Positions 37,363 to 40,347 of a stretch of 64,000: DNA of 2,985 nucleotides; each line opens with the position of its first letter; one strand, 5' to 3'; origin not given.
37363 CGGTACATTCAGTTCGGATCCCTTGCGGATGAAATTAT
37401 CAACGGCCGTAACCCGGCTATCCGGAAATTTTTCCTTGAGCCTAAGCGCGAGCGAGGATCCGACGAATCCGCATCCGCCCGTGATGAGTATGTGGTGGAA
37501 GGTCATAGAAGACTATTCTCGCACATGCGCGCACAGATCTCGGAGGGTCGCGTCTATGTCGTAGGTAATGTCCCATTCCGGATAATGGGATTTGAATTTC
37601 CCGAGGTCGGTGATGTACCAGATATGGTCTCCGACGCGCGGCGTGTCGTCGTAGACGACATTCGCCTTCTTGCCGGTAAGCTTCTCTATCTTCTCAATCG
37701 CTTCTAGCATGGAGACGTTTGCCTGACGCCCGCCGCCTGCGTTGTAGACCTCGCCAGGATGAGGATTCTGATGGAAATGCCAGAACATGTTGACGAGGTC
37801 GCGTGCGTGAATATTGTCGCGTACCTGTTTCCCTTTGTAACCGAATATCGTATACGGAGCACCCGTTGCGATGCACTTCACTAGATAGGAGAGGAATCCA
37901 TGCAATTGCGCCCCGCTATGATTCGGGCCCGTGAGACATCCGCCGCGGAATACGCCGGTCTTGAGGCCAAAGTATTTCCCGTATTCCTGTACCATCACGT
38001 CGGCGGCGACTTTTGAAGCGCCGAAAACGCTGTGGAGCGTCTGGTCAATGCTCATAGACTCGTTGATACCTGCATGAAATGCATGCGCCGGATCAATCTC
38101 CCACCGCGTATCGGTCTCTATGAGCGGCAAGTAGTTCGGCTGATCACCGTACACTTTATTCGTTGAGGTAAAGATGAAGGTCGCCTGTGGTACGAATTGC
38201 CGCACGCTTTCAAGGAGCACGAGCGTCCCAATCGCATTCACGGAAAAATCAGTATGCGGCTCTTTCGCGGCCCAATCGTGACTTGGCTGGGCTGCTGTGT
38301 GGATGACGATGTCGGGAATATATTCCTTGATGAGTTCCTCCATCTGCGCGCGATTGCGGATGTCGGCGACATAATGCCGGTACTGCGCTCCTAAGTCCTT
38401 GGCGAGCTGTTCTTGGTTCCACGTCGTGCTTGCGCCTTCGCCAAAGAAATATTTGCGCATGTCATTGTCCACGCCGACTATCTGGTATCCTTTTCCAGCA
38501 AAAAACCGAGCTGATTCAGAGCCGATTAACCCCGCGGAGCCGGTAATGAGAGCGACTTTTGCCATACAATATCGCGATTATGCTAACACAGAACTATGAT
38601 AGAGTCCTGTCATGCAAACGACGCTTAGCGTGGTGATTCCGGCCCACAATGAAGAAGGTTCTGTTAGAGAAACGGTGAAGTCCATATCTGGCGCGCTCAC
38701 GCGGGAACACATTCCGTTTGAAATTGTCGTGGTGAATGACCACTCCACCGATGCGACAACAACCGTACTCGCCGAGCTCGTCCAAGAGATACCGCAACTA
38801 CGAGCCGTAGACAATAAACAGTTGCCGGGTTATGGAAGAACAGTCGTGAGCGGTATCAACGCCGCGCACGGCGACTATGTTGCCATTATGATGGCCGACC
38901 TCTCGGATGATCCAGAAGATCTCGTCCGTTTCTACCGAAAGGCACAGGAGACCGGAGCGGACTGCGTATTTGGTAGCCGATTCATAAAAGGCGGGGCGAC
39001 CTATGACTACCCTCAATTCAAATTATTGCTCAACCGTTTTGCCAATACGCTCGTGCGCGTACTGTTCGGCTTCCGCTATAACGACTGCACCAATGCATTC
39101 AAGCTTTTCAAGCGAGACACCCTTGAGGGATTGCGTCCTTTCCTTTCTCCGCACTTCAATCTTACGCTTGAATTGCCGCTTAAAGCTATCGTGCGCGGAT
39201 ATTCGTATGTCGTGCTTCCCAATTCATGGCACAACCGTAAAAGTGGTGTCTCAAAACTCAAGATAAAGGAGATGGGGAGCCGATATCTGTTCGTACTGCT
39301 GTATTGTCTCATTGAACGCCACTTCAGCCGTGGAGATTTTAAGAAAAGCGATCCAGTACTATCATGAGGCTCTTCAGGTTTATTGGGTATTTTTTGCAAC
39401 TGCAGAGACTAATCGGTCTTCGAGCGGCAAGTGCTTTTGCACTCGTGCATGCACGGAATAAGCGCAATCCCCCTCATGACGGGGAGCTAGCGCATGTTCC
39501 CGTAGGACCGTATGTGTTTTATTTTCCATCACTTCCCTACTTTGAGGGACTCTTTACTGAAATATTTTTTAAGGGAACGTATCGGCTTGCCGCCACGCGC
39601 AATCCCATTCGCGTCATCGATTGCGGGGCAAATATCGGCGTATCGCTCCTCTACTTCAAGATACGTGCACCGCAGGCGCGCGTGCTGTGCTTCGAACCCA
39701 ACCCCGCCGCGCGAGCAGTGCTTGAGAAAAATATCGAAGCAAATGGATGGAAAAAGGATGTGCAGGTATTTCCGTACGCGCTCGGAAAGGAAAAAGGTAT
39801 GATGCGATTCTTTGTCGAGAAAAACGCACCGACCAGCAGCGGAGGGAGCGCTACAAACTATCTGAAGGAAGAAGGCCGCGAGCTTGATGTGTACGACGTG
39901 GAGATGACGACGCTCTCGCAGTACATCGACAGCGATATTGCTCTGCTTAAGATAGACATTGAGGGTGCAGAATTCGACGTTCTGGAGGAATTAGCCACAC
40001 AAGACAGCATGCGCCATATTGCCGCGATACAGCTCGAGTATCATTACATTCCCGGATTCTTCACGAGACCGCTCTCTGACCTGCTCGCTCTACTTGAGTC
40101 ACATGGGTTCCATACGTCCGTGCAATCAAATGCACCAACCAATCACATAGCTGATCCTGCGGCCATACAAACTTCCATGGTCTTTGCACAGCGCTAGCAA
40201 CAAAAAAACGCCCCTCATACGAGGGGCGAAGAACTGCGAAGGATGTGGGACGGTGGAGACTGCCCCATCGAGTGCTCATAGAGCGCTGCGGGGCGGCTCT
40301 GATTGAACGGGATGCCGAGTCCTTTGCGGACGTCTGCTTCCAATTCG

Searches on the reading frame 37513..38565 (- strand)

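Call 6: search_protein_families(library=pfam, proteins=[window:37513-38565:-], max_evalue=0.001)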
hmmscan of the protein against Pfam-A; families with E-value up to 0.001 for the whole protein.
window:37513-38565:- (350 aa): 7 families
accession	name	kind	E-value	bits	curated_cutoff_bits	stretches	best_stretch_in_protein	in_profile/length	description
PF01370.27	Epimerase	-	1.5e-41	142.9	20.9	1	5-277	1-240/240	NAD dependent epimerase/dehydratase family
PF16363.11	GDP_Man_Dehyd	-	2.6e-32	113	27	1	6-293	1-266/332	GDP-mannose 4,6 dehydratase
PF04321.23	RmlD_sub_bind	-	8e-11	42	27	1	6-142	4-108/287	RmlD substrate binding domain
PF02719.21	Polysacc_synt_2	-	9.4e-10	38.6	20.2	1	6-138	2-131/293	Polysaccharide biosynthesis protein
PF07993.18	NAD_binding_4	-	6.3e-08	32.5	20.1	1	85-242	90-240/258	Male sterility protein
PF01073.25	3Beta_HSD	-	3.7e-05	23.3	22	1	7-161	2-142/280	3-beta hydroxysteroid dehydrogenase/isomerase family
PF00106.31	adh_short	-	0.00019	21.4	26.6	1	3-113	1-111/195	short chain dehydrogenase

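Call 42: search_protein_families(library=ncbifam, proteins=[window:37513-38565:-], max_evalue=0.00001)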
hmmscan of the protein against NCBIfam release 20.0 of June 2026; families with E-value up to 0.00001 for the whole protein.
window:37513-38565:- (350 aa): 15 families
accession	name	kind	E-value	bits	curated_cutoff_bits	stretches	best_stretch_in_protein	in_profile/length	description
TIGR01181.1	dTDP_gluc_dehyt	equivalog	4.4e-32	111.4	365.1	1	6-342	3-305/321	dTDP-glucose 4,6-dehydratase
TIGR01179.1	galE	equivalog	1.5e-27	96.3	262.3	1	6-338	3-315/332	UDP-glucose 4-epimerase GalE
NF007490.0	PRK10084.1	subfamily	7.1e-21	74.6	649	1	6-300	4-284/361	dTDP-glucose 4,6-dehydratase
NF007582.0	PRK10217.1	equivalog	1.8e-20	73.3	698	1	4-340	3-306/355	dTDP-glucose 4,6-dehydratase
TIGR02622.1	CDP_4_6_dhtase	equivalog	4.3e-18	65.6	278.45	1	3-159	5-153/352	CDP-glucose 4,6-dehydratase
NF007956.0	PRK10675.1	subfamily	5e-18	65.3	394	1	5-343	3-324/338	UDP-glucose 4-epimerase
TIGR04180.1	EDH_00030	hypoth_equivalog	8e-17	61.2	475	1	6-307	2-266/297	NAD-dependent 4,6-dehydratase LegB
NF041015.1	UDPsulfquin_syn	equivalog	8.7e-13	48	575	1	6-312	4-328/384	UDP-sulfoquinovose synthase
TIGR01214.1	rmlD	equivalog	9.9e-12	44.5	224.05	1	6-139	3-104/285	dTDP-4-dehydrorhamnose reductase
TIGR02197.1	heptose_epim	equivalog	9.3e-11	41.4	274.6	0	6-143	2-122/316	ADP-glyceromanno-heptose 6-epimerase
TIGR01472.1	gmd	equivalog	1.5e-10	40.8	415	1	3-142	1-138/342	GDP-mannose 4,6-dehydratase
NF043036.1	ErythonDh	equivalog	1.1e-09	38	325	1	6-142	4-132/321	D-erythronate dehydrogenase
NF040491.1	SDR_subfam_4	equivalog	5.3e-08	32.9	265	1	3-81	1-78/256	mycofactocin-coupled SDR family oxidoreductase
TIGR04504.1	SDR_subfam_2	subfamily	2.5e-07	30.7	250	1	3-82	2-82/260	mycofactocin-coupled SDR family oxidoreductase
NF011728.1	PRK15181.1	equivalog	3.6e-07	29.5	760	1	3-153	16-158/348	Vi polysaccharide biosynthesis UDP-N-acetylglucosaminuronic acid C-4 epimerase TviC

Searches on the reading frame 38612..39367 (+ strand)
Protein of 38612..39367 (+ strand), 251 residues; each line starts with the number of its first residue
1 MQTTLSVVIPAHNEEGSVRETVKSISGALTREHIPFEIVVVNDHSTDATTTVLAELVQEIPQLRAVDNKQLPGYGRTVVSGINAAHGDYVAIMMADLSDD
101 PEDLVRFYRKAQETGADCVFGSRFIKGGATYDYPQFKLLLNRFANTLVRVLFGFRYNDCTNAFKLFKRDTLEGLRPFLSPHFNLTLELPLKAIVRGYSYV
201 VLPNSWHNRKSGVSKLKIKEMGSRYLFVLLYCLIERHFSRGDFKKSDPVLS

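Call 6: search_protein_families(library=pfam, proteins=[window:38612-39367:+], max_evalue=0.001)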
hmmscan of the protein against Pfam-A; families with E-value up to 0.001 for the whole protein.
window:38612-39367:+ (251 aa): 3 families
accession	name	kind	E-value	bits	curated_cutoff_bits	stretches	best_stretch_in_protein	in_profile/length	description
PF00535.33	Glycos_transf_2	-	5.2e-29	101.8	23.3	1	6-172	1-165/168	Glycosyl transferase family 2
PF13641.12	Glyco_tranf_2_3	-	1.5e-09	38.7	27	1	5-129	3-129/230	Glycosyltransferase like family 2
PF10111.15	Glyco_tranf_2_2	-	0.0001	22.4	27.3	1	6-96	1-91/276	Glycosyltransferase like family 2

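Call 42: search_protein_families(library=ncbifam, proteins=[window:38612-39367:+], max_evalue=0.00001)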
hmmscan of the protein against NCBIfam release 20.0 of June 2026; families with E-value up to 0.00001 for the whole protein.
window:38612-39367:+ (251 aa): 14 families
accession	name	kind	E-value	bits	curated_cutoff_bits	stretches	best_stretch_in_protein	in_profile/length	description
NF047588.1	GlcsyltransPgfSStrep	equivalog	2e-16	60.1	500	1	5-219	3-208/308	glycosyltransferase PgfS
TIGR03937.1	PgaC_IcaA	equivalog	2.4e-13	49.8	422.3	1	4-96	46-135/407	poly-beta-1,6-N-acetyl-D-glucosamine synthase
NF010496.0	PRK13915.1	equivalog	4.8e-13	48.9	262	1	2-105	30-135/307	glucosyl-3-phosphoglycerate synthase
TIGR04182.1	glyco_TIGR04182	equivalog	7.4e-13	48.5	325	1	6-219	3-204/293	S-layer glycoprotein N-glycosyltransferase AglJ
NF007986.1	PRK10714.1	equivalog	1.1e-12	47.7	529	1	5-173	8-171/316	undecaprenyl-phosphate 4-deoxy-4-formamido-L-arabinose transferase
NF007482.0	PRK10073.1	equivalog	5.3e-11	42.1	423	1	3-98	6-97/334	glycosyltransferase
NF041391.1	DPhHxTase_Halo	equivalog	3e-10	39.4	375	1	11-216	3-192/213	dolichyl-phosphate hexose transferase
NF041875.1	EPS_EpsD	equivalog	1.4e-09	37.8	370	1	5-122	1-115/325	exopolysaccharide biosynthesis glycosyltransferase EpsD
NF038302.1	EPS_HpsE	equivalog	2.9e-09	36.3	300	1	4-123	2-123/307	hormogonium polysaccharide biosynthesis glycosyltransferase HpsE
TIGR04283.1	glyco_like_mftF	equivalog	2e-08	34.1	182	1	5-110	1-95/221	TIGR04283 family arsenosugar biosynthesis glycosyltransferase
NF047683.1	TeichurnBiosyTuaG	equivalog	2.4e-08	33.9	400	1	2-106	5-106/252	teichuronic acid biosynthesis protein TuaG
TIGR03469.1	HpnB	hypoth_equivalog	5.8e-08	32.2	379.25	1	5-118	46-167/386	hopene-associated glycosyltransferase HpnB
NF050050.1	ProtGlycPglI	equivalog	5.8e-07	29.2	500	1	4-126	3-122/306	GalNAc(5)-diNAcBac-PP-undecaprenol beta-1,3-glucosyltransferase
NF058614.1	PPMAGASynPpgS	equivalog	5.7e-06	25.9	370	1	7-173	4-164/226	polyprenyl-phospho-N-acetylgalactosaminyl synthase PpgS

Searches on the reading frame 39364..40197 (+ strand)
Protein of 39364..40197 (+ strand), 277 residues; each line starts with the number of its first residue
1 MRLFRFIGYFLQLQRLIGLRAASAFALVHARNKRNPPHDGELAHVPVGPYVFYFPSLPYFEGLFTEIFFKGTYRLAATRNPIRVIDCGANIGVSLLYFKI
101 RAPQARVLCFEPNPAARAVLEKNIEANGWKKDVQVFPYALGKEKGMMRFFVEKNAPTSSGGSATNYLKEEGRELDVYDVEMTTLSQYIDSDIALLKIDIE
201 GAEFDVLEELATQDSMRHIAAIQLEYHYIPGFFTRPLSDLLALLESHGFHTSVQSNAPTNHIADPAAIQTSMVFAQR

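Call 6: search_protein_families(library=pfam, proteins=[window:39364-40197:+], max_evalue=0.001)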
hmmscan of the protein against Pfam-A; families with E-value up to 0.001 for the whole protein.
window:39364-40197:+ (277 aa): 1 family
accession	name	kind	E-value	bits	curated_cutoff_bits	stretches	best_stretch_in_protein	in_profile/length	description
PF05050.19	Methyltransf_21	-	5.5e-20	72.6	22.7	1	86-250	1-172/173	Methyltransferase FkbM domain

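Call 42: search_protein_families(library=ncbifam, proteins=[window:39364-40197:+], max_evalue=0.00001)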
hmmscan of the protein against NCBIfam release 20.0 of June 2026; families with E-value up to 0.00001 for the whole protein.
window:39364-40197:+ (277 aa): 1 family
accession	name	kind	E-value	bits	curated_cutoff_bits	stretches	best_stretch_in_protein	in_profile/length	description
TIGR01444.1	fkbM_fam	subfamily_domain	1e-30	107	37.7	1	84-227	2-143/143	FkbM family methyltransferase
